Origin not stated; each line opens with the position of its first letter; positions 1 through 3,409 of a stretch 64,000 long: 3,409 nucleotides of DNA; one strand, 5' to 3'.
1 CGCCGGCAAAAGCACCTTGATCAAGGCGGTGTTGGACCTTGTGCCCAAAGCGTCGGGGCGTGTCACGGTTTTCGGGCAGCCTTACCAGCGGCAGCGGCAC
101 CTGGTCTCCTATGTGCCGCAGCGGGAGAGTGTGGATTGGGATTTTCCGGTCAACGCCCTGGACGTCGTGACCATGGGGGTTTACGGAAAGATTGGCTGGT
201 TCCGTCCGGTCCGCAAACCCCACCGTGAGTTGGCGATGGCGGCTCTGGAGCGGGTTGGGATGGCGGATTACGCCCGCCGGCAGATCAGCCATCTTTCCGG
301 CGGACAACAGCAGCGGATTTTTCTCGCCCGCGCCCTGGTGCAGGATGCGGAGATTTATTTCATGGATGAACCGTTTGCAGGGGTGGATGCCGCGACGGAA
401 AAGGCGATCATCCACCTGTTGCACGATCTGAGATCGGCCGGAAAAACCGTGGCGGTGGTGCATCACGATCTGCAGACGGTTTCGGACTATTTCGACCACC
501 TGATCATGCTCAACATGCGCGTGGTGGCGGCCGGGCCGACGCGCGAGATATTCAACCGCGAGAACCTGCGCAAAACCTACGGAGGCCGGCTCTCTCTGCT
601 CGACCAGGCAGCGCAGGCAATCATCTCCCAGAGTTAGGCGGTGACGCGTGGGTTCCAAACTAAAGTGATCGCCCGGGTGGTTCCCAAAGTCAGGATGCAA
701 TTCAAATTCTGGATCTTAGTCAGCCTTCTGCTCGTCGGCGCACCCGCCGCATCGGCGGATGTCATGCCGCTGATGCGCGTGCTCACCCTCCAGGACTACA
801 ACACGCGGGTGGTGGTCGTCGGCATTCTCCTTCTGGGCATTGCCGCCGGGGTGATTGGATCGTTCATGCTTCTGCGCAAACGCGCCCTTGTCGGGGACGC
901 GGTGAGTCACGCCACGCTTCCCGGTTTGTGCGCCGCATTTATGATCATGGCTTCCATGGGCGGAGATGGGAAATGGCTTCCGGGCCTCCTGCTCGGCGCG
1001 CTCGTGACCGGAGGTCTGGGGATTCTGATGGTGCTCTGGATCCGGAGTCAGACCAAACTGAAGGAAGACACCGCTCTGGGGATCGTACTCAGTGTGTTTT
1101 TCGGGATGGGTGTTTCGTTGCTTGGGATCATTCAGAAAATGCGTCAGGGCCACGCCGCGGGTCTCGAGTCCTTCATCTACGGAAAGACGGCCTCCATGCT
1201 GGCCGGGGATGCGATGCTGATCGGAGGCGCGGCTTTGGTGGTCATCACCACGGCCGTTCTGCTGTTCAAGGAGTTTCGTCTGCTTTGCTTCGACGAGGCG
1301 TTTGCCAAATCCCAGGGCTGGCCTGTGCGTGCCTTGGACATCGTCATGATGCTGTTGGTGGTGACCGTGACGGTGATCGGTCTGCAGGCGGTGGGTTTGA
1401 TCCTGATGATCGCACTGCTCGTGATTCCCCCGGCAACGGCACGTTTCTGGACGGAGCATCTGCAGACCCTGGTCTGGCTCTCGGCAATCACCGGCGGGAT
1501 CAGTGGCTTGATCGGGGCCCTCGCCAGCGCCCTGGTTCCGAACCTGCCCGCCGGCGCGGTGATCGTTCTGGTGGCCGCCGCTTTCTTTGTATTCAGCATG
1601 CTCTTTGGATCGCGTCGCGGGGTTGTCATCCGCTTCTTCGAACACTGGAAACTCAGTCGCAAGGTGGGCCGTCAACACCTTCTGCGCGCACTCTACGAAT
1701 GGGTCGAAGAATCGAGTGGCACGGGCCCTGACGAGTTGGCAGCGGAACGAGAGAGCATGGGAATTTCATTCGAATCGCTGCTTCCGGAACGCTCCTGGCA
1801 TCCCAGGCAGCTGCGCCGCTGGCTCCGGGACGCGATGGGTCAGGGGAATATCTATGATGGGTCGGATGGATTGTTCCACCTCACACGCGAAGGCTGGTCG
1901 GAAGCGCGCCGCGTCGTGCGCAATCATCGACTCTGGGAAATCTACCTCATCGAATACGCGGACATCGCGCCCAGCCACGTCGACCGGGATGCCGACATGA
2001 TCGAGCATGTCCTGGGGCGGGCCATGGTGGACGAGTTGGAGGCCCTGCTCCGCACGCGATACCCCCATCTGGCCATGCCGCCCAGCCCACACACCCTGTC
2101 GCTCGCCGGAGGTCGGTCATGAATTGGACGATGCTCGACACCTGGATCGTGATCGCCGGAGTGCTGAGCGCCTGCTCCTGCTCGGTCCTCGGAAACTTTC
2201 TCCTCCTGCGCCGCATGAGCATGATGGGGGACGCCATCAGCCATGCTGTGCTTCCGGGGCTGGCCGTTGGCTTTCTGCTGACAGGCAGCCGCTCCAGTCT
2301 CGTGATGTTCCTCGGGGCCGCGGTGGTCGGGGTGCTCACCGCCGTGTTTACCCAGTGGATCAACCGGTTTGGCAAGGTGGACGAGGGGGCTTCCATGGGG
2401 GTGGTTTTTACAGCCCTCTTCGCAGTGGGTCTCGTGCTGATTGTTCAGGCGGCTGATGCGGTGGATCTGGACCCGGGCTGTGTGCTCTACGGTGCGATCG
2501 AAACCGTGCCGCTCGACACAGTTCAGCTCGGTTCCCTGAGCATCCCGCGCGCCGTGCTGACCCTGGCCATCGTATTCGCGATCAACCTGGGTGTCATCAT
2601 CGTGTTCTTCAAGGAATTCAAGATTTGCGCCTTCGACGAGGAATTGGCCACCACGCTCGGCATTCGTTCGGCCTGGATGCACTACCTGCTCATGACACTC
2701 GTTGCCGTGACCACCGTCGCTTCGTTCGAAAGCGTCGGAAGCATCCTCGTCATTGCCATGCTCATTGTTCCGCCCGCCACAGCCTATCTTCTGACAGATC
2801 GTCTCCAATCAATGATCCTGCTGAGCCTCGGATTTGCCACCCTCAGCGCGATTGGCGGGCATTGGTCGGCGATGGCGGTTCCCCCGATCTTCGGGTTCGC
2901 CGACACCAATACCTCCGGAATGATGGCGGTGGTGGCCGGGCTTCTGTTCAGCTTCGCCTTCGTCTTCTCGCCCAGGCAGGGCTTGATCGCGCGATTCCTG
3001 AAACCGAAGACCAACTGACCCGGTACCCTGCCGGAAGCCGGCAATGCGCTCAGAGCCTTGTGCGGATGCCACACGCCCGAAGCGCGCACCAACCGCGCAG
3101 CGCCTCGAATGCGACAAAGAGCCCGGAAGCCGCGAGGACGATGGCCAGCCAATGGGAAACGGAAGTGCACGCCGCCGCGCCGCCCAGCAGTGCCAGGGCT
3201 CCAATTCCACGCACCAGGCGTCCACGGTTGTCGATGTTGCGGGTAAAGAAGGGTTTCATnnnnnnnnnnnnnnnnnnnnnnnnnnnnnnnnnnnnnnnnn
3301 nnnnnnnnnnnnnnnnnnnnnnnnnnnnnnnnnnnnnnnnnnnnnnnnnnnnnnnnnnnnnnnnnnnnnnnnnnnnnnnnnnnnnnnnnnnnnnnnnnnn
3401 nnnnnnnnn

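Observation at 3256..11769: CarH-type AdoCbl photoreceptor divergent from a six-gene, translationally coupled C30-carotenoid-glycoside-ester-like operon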

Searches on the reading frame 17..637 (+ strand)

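Call 16: search_protein_families(library=pfam, proteins=[window:17-637:+], max_evalue=0.001)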
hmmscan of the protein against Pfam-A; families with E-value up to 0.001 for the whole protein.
window:17-637:+ (206 aa): 1 family
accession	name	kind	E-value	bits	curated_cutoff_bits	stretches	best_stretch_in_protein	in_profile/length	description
PF00005.33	ABC_tran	-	3e-14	54.2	25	1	2-121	28-137/137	ABC transporter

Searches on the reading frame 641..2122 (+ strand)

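Call 16: search_protein_families(library=pfam, proteins=[window:641-2122:+], max_evalue=0.001)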
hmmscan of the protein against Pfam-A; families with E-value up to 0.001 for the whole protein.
window:641-2122:+ (493 aa): 3 families
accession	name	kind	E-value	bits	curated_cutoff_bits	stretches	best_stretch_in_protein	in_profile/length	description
PF00950.22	ABC-3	-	1.3e-59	202.3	20.1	1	55-322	5-257/258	ABC 3 transport family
PF02742.21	Fe_dep_repr_C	-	2.9e-13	50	27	1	415-471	1-57/70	Iron dependent repressor, metal binding and dimerisation domain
PF01032.23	FecCD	-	4.2e-12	46.2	26.5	1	98-320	89-309/311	FecCD transport family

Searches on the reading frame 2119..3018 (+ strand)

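Call 16: search_protein_families(library=pfam, proteins=[window:2119-3018:+], max_evalue=0.001)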
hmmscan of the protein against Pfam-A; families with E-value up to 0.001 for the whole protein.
window:2119-3018:+ (299 aa): 2 families
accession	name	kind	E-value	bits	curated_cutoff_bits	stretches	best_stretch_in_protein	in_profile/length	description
PF00950.22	ABC-3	-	1.7e-49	169.1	20.1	1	10-283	8-257/258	ABC 3 transport family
PF01032.23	FecCD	-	1.7e-05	24.5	26.5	1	47-277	86-305/311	FecCD transport family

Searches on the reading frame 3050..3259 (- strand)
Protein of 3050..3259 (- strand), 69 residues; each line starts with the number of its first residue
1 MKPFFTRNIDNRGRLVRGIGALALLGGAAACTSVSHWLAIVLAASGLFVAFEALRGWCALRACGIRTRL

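Call 88: search_protein_families(library=pfam, proteins=[window:3050-3259:-], max_evalue=0.01)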
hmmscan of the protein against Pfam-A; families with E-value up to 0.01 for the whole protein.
window:3050-3259:- (69 aa): 1 family
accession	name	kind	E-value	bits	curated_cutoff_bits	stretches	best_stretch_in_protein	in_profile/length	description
PF11127.14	YgaP-like_TM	-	2.3e-05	24.8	25.3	1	6-61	2-55/66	Inner membrane protein YgaP-like, transmembrane domain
